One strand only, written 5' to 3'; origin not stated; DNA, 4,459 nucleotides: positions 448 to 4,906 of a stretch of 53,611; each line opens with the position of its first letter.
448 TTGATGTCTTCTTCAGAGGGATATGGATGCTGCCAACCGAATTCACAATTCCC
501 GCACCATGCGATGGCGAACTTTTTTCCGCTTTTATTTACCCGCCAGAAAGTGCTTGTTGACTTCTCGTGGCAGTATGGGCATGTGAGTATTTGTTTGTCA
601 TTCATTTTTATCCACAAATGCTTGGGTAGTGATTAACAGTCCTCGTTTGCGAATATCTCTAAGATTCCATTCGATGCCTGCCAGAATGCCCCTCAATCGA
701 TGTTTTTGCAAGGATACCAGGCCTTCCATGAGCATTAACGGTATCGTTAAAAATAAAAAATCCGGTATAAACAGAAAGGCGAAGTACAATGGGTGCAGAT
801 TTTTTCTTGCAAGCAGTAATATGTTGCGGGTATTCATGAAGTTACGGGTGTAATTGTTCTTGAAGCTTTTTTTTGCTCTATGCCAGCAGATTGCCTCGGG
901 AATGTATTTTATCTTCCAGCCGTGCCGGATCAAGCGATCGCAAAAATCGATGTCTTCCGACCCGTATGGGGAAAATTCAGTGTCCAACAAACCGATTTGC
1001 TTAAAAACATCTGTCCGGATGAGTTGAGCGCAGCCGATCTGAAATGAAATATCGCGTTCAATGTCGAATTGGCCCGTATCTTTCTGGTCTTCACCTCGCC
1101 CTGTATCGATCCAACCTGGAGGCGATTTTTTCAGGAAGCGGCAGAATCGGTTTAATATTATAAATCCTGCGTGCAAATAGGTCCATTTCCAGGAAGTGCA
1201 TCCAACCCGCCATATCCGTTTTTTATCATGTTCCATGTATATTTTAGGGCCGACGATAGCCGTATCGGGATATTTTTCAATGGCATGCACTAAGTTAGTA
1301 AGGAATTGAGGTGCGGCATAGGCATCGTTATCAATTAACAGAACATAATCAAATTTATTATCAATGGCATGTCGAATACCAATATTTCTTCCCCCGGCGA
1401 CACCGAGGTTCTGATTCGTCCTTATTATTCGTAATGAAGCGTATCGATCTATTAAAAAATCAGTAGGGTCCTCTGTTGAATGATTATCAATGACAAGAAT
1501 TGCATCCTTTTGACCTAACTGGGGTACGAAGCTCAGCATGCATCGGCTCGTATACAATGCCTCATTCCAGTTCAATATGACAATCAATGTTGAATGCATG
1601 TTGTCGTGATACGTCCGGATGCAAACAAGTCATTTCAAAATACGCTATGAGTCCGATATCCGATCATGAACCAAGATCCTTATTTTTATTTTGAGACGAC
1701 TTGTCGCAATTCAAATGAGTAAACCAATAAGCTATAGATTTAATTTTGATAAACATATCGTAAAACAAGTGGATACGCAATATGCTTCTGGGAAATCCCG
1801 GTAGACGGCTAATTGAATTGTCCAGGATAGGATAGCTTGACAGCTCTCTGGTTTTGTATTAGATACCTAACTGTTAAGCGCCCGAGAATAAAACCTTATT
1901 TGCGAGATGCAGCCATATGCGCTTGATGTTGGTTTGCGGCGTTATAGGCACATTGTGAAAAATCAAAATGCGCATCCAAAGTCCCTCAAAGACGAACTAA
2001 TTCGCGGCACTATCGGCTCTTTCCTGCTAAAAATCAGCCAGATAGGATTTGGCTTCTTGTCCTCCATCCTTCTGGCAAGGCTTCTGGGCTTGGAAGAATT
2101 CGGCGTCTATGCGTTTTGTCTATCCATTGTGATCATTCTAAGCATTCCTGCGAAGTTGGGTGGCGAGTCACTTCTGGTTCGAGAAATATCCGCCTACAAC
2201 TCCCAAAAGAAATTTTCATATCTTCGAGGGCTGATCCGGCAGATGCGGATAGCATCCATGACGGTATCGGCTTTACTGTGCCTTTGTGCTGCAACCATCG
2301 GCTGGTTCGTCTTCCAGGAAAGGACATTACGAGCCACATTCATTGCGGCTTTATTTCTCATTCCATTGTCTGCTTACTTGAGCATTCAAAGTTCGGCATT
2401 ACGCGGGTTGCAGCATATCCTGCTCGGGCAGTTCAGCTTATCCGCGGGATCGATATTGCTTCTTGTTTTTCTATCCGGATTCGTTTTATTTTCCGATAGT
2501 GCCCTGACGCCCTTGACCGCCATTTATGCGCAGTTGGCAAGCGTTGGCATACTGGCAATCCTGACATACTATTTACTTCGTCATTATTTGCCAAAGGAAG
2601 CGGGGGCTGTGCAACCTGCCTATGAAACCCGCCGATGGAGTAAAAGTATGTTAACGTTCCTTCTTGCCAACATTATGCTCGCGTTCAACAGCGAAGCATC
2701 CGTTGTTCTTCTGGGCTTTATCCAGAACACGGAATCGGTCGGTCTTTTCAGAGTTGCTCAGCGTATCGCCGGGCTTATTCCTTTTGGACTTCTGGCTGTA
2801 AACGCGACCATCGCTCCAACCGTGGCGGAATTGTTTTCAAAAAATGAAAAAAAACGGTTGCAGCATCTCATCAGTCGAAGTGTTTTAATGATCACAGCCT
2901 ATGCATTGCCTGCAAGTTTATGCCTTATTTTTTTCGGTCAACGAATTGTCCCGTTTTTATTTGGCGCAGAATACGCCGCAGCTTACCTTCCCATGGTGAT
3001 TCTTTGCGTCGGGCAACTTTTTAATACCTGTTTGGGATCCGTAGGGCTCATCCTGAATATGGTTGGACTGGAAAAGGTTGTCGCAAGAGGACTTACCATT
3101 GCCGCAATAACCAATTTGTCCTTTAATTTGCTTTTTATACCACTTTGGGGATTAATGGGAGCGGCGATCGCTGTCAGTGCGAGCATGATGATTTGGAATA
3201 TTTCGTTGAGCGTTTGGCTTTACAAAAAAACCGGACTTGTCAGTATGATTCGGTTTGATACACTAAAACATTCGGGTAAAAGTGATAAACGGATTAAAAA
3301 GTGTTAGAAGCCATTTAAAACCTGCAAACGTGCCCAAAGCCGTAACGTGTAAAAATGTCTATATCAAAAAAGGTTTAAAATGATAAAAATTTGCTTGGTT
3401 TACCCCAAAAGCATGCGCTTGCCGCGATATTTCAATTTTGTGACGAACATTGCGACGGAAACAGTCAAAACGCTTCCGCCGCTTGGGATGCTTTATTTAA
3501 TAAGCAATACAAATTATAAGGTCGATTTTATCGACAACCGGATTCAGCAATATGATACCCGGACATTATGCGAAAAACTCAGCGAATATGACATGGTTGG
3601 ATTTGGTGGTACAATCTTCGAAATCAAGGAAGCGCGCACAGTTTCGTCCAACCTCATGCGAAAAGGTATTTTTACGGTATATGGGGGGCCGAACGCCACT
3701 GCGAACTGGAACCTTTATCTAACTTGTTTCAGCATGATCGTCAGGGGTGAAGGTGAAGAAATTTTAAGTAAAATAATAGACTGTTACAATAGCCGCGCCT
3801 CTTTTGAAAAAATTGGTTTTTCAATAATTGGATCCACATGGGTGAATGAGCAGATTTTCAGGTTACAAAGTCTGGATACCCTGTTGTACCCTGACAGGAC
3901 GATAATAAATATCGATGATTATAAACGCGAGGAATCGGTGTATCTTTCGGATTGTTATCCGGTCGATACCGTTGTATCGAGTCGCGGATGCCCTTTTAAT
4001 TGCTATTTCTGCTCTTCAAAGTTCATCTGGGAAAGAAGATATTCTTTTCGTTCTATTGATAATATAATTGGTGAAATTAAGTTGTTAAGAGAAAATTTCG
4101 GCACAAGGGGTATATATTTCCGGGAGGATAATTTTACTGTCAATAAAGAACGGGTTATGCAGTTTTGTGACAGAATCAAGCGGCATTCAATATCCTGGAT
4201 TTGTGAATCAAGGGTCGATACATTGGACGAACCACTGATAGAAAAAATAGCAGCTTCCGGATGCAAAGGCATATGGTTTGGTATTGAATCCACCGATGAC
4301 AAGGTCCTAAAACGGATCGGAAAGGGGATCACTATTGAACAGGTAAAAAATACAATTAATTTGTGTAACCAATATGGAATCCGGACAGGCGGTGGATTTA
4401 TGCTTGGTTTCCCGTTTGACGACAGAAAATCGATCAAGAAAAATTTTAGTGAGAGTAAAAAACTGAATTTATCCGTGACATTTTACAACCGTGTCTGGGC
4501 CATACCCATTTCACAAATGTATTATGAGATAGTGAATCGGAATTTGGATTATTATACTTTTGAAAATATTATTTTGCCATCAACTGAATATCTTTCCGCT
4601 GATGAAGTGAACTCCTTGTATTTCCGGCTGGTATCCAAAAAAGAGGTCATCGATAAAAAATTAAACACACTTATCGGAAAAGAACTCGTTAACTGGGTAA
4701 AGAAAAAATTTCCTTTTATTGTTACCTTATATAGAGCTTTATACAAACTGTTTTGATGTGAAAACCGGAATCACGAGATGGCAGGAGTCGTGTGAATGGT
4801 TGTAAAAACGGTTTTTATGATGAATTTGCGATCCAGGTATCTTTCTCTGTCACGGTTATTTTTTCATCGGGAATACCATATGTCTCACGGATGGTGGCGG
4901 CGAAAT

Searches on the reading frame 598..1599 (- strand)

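Call 66: search_protein_families(library=pfam, proteins=[window:598-1599:-], max_evalue=0.00001)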
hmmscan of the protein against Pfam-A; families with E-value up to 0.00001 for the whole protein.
window:598-1599:- (333 aa): 4 families
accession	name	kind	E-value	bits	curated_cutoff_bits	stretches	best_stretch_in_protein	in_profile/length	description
PF00535.33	Glycos_transf_2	-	9.6e-22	78.1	23.3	1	6-202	2-167/168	Glycosyl transferase family 2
PF13641.12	Glyco_tranf_2_3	-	1.9e-15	58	27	1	4-248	3-219/230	Glycosyltransferase like family 2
PF10111.15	Glyco_tranf_2_2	-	4.1e-10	40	27.3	1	26-250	24-225/276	Glycosyltransferase like family 2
PF13632.12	Glyco_trans_2_3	-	6.3e-09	36.4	27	0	193-290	78-172/198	Glycosyl transferase family group 2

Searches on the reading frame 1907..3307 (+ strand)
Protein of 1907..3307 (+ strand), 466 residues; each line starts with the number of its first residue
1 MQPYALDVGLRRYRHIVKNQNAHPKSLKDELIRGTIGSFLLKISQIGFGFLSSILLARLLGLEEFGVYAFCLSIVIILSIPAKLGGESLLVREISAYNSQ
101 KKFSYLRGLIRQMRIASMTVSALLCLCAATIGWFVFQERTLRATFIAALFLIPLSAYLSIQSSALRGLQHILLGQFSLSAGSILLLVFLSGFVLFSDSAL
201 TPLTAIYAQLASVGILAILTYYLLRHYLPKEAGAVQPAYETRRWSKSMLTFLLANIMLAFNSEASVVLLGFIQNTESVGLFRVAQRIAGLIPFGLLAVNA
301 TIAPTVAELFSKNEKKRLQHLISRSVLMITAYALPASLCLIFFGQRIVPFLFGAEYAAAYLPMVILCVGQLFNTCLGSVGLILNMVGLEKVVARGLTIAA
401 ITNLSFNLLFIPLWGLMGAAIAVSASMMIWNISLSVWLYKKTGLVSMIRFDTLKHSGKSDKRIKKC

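Call 66: search_protein_families(library=pfam, proteins=[window:1907-3307:+], max_evalue=0.00001)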
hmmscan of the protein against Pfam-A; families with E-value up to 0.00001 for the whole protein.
window:1907-3307:+ (466 aa): 3 families
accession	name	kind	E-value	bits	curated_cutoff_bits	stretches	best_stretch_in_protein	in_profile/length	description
PF01943.22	Polysacc_synt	-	2.6e-19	70.1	28.2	1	32-309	2-273/274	Polysaccharide biosynthesis protein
PF13440.11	Polysacc_synt_3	-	3.9e-16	59.6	23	1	55-358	1-290/293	Polysaccharide biosynthesis protein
PF01554.23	MatE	-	3.5e-06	27.2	24.9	1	253-408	4-160/161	MatE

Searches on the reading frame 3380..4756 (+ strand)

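Call 66: search_protein_families(library=pfam, proteins=[window:3380-4756:+], max_evalue=0.00001)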
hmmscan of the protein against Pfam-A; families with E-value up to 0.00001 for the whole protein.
window:3380-4756:+ (458 aa): 1 family
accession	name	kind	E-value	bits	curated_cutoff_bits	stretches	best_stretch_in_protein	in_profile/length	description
PF04055.27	Radical_SAM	-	1.3e-22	81.1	29.5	1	199-352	2-159/166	Radical SAM superfamily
